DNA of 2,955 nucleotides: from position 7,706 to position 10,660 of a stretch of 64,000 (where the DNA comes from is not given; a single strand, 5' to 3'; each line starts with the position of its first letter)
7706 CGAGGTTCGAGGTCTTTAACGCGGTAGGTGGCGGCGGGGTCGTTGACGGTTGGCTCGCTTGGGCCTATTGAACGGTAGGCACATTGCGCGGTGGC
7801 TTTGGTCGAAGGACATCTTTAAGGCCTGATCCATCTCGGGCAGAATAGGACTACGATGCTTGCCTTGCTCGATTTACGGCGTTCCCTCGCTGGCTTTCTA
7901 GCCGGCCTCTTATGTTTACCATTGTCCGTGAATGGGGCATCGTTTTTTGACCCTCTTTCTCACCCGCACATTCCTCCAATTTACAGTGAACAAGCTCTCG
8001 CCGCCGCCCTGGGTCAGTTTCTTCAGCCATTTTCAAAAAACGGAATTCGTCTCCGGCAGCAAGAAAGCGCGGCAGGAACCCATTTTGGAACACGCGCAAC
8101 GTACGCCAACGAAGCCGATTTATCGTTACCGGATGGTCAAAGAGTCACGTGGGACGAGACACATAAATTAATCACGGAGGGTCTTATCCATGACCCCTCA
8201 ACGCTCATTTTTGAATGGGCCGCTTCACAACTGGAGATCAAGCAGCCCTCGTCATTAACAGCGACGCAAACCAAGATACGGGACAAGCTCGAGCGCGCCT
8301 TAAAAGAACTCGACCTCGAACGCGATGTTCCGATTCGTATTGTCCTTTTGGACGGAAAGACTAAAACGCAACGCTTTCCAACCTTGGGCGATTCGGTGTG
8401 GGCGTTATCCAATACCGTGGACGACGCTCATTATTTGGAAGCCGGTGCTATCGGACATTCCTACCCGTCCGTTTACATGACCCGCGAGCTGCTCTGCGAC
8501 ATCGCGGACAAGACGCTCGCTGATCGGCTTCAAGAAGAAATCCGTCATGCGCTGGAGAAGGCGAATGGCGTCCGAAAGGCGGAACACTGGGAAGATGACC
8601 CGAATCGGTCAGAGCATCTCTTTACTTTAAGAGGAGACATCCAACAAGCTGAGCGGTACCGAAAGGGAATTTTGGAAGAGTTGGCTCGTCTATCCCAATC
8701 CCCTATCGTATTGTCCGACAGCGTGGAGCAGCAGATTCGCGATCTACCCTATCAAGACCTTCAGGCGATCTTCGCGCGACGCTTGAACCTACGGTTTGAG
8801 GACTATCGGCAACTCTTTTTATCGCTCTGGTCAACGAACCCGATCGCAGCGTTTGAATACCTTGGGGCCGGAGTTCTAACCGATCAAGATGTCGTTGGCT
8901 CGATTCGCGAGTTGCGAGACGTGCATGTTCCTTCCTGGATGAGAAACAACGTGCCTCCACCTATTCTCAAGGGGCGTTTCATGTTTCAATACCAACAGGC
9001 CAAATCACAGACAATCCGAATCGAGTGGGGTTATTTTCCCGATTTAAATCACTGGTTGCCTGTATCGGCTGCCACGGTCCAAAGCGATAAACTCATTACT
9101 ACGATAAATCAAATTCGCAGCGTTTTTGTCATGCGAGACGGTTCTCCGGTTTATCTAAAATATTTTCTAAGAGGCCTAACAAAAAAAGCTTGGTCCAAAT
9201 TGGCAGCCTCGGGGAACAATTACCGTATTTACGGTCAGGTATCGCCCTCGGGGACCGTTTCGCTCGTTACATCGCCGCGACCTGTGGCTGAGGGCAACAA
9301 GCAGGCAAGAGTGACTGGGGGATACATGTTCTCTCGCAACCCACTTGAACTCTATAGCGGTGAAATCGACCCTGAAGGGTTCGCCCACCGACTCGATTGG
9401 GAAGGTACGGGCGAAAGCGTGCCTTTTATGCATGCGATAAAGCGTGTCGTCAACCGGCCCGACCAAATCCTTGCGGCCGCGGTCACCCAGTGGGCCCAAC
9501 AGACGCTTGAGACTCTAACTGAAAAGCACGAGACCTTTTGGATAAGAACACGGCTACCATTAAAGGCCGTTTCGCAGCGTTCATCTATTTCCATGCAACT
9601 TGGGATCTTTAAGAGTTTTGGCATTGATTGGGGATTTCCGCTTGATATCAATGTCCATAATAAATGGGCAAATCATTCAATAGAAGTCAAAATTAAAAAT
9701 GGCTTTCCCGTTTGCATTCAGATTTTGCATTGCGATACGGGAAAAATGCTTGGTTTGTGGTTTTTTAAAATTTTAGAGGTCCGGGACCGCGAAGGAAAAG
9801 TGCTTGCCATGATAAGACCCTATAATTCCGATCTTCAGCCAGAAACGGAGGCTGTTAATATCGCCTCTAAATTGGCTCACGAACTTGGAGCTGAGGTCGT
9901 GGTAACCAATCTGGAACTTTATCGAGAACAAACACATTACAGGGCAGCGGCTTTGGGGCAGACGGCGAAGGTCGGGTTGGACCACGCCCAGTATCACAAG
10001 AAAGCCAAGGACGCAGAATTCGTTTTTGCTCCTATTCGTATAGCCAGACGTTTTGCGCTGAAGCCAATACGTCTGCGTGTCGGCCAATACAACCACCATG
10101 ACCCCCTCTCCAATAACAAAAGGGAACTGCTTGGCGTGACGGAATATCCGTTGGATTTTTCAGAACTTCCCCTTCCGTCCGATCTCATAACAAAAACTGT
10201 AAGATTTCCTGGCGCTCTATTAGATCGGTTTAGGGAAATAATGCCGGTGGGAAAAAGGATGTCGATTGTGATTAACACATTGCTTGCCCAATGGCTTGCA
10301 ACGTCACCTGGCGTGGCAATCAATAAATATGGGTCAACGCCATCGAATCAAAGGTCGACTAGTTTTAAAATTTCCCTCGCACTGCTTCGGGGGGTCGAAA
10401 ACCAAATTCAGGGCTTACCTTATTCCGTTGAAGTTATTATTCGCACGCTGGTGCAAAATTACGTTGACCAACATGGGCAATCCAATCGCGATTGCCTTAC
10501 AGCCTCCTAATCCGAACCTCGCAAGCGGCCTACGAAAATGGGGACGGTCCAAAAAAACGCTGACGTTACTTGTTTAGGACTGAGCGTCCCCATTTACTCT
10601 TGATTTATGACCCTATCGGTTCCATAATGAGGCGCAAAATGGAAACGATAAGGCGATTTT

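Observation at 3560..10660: Two ~2.9-kb paralogous cassettes flanking an AAA ATPase, with mosaic identity suggestive of gene conversion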

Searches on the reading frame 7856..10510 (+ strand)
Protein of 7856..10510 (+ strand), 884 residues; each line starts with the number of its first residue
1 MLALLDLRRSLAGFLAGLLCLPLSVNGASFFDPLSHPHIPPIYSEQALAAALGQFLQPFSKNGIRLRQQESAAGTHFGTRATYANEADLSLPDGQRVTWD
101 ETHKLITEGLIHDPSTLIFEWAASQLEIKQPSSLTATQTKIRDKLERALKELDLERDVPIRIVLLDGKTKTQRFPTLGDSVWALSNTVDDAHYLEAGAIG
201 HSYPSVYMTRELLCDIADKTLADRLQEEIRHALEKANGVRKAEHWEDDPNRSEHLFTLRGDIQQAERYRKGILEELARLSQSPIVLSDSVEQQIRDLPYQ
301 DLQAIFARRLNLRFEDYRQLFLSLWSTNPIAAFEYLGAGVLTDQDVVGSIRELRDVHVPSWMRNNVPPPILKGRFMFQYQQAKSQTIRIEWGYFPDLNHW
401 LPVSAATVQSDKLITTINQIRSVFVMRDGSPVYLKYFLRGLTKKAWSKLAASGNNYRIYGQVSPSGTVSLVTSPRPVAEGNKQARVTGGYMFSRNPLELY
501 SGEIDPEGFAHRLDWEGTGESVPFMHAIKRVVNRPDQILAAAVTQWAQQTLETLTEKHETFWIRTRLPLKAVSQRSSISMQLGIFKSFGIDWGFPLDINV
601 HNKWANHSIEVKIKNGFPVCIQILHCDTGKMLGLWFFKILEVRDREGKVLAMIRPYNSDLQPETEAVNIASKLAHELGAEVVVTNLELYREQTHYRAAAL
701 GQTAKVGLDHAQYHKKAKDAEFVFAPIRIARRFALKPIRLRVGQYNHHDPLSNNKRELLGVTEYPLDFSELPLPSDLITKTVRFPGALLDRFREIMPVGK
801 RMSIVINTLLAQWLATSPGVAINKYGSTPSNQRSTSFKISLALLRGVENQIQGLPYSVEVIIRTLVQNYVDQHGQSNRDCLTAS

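Call 7: search_protein_families(library=pfam, proteins=[window:7856-10510:+], max_evalue=0.1)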
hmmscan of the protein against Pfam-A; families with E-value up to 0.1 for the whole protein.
window:7856-10510:+ (884 aa): 0 families

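Call 8: search_protein_families(library=ncbifam, proteins=[window:7856-10510:+], max_evalue=0.1)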
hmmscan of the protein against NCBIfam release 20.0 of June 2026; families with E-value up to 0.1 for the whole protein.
window:7856-10510:+ (884 aa): 0 families

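Call 10: find_homologous_proteins(query=window:7856-10510:+)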
Query window:7856-10510:+ (884 aa): 2 proteins with E <= 0.001 among 8000 candidates.
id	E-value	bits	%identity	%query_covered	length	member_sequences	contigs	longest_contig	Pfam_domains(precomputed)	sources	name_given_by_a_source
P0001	0.0e+0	2027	100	100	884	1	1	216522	-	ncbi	-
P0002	0.0e+0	1034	63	90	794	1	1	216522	-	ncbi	-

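Call 14: find_encoding_contigs(protein=P0001, flank=10000, max_places=4)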
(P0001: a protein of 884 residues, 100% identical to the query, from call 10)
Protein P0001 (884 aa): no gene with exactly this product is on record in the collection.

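Call 29: search_protein_families(library=padloc, proteins=[window:7856-10510:+], max_evalue=0.01)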
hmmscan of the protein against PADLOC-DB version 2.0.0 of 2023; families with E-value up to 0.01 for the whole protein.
window:7856-10510:+ (884 aa): 0 families

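Call 31: search_protein_representatives(protein=window:7856-10510:+)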
Query: 884 residues. Proteins with E-value up to 0.001 (for the whole library): 18; up to 1e-10: 9; up to 1e-30: 1. The best 18 are listed.
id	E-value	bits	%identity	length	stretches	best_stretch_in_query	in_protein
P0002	0.0e+00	1034.4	63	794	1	91-883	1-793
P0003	9.8e-18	79.7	35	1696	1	72-291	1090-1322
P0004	1.5e-17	79.2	28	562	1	299-765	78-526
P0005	2.4e-17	78.4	23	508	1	301-775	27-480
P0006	6.2e-17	77.1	28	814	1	297-762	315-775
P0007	1.1e-16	76.2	23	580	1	300-756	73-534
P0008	3.1e-14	68.1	34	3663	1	71-258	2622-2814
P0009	7.9e-13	63.5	25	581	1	299-759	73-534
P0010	5.8e-12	60.6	34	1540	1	70-275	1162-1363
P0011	2.3e-10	55.4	25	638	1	263-576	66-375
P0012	4.1e-10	54.5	33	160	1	199-347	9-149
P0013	8.0e-08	46.9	33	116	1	113-222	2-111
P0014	6.1e-07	44.0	32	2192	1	69-264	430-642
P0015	7.7e-07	43.7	27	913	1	250-558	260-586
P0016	2.2e-06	42.2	28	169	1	258-414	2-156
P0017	5.1e-05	37.7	30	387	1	292-407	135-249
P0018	1.2e-04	36.4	32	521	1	70-241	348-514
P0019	1.3e-04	36.3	29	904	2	288-465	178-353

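Call 32: search_protein_families(library=pfam, proteins=[P0003, P0008, P0010, P0014, P0018], max_evalue=0.001)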
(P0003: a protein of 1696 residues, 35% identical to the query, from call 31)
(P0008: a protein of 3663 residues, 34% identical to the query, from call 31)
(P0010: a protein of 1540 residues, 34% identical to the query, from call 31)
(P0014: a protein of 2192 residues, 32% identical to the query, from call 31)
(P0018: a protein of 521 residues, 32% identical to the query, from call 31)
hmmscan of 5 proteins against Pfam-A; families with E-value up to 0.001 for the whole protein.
P0003 (1696 aa): 1 family
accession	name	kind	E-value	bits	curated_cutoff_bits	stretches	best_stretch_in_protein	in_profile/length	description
PF07719.23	TPR_2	-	5.8e-05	23.4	27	0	1572-1596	3-27/34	Tetratricopeptide repeat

P0008 (3663 aa): 14 families
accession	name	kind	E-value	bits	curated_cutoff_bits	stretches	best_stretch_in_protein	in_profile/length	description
PF13649.12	Methyltransf_25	-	1.6e-21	77.2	27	1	2450-2546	1-97/97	Methyltransferase domain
PF08241.18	Methyltransf_11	-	4.8e-20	72.4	21.2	1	2451-2548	1-93/95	Methyltransferase domain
PF01209.24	Ubie_methyltran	-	4.2e-18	66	20.1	1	2444-2562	45-163/233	ubiE/COQ5 methyltransferase family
PF13847.12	Methyltransf_31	-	5e-17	62.4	27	1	2447-2554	4-113/145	Methyltransferase domain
PF13646.12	HEAT_2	-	4e-13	49.9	27.7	1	2245-2299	32-87/88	HEAT repeats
PF08242.18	Methyltransf_12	-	6.8e-12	46.4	30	1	2451-2547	1-97/98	Methyltransferase domain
PF13508.13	Acetyltransf_7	-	2.7e-11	44.1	27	1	120-200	5-81/84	Acetyltransferase (GNAT) domain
PF00583.31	Acetyltransf_1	-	6e-10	39.9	20.7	1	113-200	28-115/116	Acetyltransferase (GNAT) family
PF13673.13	Acetyltransf_10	-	2.7e-09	37.5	23.6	1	114-200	26-106/128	Acetyltransferase (GNAT) domain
PF02985.28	HEAT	-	2.9e-07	30.6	23.5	0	2247-2272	3-28/31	HEAT repeat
PF13489.12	Methyltransf_23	-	1.9e-06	28.2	27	1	2446-2553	22-119/164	Methyltransferase domain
PF03130.22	HEAT_PBS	-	4.1e-06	27.2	20.9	1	2260-2286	1-27/27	PBS lyase HEAT-like repeat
PF05175.20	MTS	-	6.5e-06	26.3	23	1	2446-2550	31-138/170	Methyltransferase small domain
PF02527.21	GidB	-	0.00028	20.7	27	1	2447-2506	47-109/184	rRNA small subunit methyltransferase G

P0010 (1540 aa): 4 families
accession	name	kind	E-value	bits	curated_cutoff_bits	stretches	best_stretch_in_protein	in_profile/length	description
PF00534.26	Glycos_transf_1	-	1.1e-14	54.8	26.4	1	692-812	12-118/172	Glycosyl transferases group 1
PF13692.12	Glyco_trans_1_4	-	4.9e-08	33.8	27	1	701-812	7-102/142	Glycosyl transferases group 1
PF13439.12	Glyco_transf_4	-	6.2e-05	23.5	28.5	1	489-668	2-164/170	Glycosyltransferase Family 4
PF01261.30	AP_endonuc_2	-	0.00068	19.8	31.1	0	918-1032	2-131/249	Xylose isomerase-like TIM barrel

P0014 (2192 aa): 0 families

P0018 (521 aa): 1 family
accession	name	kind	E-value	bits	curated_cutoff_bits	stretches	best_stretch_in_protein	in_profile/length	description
PF06325.19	PrmA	-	3e-09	37.2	22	1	175-267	145-234/296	Ribosomal protein L11 methyltransferase (PrmA)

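Call 33: search_protein_families(library=pfam, proteins=[P0004, P0005, P0006, P0007, P0009, P0011, P0015, P0017, P0019], max_evalue=0.001)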
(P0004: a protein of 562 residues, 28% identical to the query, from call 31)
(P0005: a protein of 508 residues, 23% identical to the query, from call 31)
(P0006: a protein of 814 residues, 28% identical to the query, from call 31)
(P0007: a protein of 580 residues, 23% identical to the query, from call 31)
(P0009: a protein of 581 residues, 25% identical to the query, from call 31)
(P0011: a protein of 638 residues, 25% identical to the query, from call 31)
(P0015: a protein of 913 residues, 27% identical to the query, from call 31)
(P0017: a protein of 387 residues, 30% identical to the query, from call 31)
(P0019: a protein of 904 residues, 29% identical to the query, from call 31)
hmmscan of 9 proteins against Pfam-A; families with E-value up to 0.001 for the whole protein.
P0004 (562 aa): 0 families

P0005 (508 aa): 0 families

P0006 (814 aa): 0 families

P0007 (580 aa): 0 families

P0009 (581 aa): 0 families

P0011 (638 aa): 0 families

P0015 (913 aa): 0 families

P0017 (387 aa): 0 families

P0019 (904 aa): 0 families

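Call 34: predict_structure(protein=window:7856-10510:+)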
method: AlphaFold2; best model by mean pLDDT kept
length: 884 residues; sequences in the alignment: 1
mean_pLDDT: 34.0   pTM: 0.22
mean pLDDT of the five models: 34.0, 27.8, 27.5, 25.4, 25.0
residues with pLDDT >= 90: 0; 70-90: 0; 50-70: 34; < 50: 850
segments of 3 or more residues with pLDDT < 50: 1-226, 268-884
pLDDT, mean of each block of 10 residues (from residue 1): 35 40 32 32 35 36 27 23 26 38 41 33 29 38 46 39 28 26 26 25 28 36 48 53 55 55 49 39 30 33 33 40 41 40 33 30 31 26 26 28 25 30 27 33 37 33 30 29 28 24 29 31 26 33 36 32 27 28 26 27 27 31 30 36 44 39 47 46 35 30 38 38 32 30 30 27 26 29 35 36 39 37 31 29 40 44 46 43 36
secondary structure, 60 per line:
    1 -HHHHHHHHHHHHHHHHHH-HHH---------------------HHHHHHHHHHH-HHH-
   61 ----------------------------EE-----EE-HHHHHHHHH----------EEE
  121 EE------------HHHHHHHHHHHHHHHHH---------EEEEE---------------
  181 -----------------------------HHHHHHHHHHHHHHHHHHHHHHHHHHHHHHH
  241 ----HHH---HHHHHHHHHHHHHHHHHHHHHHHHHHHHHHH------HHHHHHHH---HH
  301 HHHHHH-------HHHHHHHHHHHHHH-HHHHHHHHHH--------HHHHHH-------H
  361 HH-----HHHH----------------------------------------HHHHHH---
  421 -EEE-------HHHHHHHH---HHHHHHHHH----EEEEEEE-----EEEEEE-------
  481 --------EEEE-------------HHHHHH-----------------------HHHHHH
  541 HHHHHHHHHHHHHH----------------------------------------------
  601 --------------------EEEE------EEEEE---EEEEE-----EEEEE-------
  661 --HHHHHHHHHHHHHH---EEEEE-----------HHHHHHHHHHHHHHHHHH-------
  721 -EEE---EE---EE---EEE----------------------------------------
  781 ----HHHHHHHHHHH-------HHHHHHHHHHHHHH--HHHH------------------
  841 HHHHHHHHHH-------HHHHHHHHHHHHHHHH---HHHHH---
elements in order (helices of 4 or more, strands of 3 or more residues): H2-19 H45-55 H99-107 E118-122 H135-151 E161-165 H210-240 H251-281 H288-295 H299-306 H314-327 H329-338 H347-352 H368-371 H412-417 E422-424 H432-439 H443-451 E456-462 E468-473 E489-492 H506-511 H535-554 E621-624 E631-635 E639-643 E649-653 H663-676 E680-684 H696-713 E722-724 E738-740 H785-795 H803-816 H819-822 H841-850 H858-873 H877-881

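Call 37: find_homologous_proteins(query=A1, max_evalue=0.001)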
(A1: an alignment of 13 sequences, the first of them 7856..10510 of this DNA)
Query A1 (13 sequences) (884 aa, profile of the alignment): 2 proteins with E <= 0.001 among 8000 candidates.
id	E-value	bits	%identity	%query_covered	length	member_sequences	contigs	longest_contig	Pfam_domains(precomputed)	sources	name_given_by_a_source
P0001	1.2e-210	720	100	100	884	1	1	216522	-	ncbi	-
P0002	5.3e-189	648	63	90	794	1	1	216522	-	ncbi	-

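Call 39: find_related_loci(query=window:7856-10510:+, collection=genome_contigs, flank=10000)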
Query window:7856-10510:+ (884 aa) in genome_contigs; peptide patterns used: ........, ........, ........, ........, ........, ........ (x = any residue, [..] = any of these).
22 stretches matched a pattern, but none encodes a relative of the query by tblastn (E <= 1e-3).

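Call 42: search_solved_structures(query=A1, max_evalue=1)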
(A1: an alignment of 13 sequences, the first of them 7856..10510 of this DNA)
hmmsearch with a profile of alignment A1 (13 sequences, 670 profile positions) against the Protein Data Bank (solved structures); distinct sequences matched with E-value up to 1: 1.
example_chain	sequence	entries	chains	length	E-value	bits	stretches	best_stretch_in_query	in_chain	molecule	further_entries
3e7n_A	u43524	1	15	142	0.44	12.4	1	449-523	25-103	D-ribose high-affinity transport system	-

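Call 45: find_encoding_contigs(protein=P0007, flank=6000, max_places=3)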
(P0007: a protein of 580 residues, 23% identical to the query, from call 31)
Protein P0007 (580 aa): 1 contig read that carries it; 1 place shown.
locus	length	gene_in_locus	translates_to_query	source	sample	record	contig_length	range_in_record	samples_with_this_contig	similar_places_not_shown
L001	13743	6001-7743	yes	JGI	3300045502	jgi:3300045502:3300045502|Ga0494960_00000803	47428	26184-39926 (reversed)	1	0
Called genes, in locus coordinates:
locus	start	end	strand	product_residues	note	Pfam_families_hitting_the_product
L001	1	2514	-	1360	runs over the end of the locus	-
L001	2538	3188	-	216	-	PF07963:N_methyl (weak)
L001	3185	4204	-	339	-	-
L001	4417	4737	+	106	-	-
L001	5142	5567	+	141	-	PF00665:rve, PF13683:rve_3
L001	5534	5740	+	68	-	-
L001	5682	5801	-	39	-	PF04255:DUF433 (weak)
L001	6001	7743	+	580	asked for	-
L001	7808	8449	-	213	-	PF03167:UDG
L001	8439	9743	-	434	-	PF03446:NAD_binding_2 (faint), PF03721:UDPG_MGDP_dh_N, PF00984:UDPG_MGDP_dh, PF03720:UDPG_MGDP_dh_C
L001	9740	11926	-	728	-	PF04453:LptD (faint)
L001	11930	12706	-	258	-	PF01026:TatD_DNase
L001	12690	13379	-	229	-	PF04468:PSP1, PF28472:PSP1_3rd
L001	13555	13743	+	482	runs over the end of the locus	-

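Call 47: find_encoding_contigs(protein=P0015, flank=8000, max_places=3)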
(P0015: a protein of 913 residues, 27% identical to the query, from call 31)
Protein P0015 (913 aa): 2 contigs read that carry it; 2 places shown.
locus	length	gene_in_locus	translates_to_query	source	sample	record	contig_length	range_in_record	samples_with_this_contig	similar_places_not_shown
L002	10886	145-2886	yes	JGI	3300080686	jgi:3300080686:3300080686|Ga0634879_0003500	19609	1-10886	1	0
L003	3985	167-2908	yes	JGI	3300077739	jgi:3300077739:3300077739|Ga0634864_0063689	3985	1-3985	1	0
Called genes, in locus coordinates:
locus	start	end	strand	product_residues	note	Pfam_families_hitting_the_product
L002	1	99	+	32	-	?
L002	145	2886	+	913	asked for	-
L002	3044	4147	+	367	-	PF03687:UPF0164 (faint), PF19572:PorV (weak)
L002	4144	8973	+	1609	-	PF18370:RGI_lyase (faint), PF00041:fn3, PF13229:Beta_helix (weak)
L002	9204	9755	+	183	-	PF00293:NUDIX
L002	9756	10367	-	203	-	PF01048:PNP_UDP_1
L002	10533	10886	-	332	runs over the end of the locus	PF01073:3Beta_HSD, PF01370:Epimerase, PF02719:Polysacc_synt_2, PF05368:NmrA, PF07993:NAD_binding_4 (weak), PF13460:NAD_binding_10, PF16363:GDP_Man_Dehyd, PF07993:NAD_binding_4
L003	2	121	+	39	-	?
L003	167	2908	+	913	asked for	-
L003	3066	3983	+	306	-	?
